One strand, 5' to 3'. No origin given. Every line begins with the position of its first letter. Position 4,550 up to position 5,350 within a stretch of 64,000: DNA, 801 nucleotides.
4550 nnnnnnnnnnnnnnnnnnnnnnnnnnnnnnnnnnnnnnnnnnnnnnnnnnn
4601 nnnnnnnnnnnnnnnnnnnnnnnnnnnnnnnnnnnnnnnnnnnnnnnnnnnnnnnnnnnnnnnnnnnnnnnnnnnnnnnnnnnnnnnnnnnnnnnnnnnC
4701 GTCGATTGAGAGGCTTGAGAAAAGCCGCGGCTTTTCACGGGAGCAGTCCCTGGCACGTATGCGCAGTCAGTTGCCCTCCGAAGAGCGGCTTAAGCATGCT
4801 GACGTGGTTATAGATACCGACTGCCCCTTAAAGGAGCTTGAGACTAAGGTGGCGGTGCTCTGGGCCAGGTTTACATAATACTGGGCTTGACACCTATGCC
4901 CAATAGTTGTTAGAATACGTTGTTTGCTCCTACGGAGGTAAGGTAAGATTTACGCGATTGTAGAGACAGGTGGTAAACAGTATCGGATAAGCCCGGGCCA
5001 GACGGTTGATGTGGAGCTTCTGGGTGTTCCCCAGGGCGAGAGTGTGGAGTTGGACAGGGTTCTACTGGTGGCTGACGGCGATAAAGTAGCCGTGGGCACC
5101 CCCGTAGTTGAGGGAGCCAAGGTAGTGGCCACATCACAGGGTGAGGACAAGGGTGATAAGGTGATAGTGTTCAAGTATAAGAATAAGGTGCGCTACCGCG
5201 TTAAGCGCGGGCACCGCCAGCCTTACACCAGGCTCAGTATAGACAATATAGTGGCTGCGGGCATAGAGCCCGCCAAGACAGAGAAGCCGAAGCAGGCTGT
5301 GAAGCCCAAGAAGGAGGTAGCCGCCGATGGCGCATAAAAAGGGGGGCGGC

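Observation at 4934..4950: rplU can only start at an ATT codon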

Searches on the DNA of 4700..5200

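Call 70: search_rna_families(source=window, start=4700, end=5200, threshold=evalue, max_evalue=1)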
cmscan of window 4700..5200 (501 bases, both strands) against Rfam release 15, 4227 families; matches with E-value up to 1: 0.
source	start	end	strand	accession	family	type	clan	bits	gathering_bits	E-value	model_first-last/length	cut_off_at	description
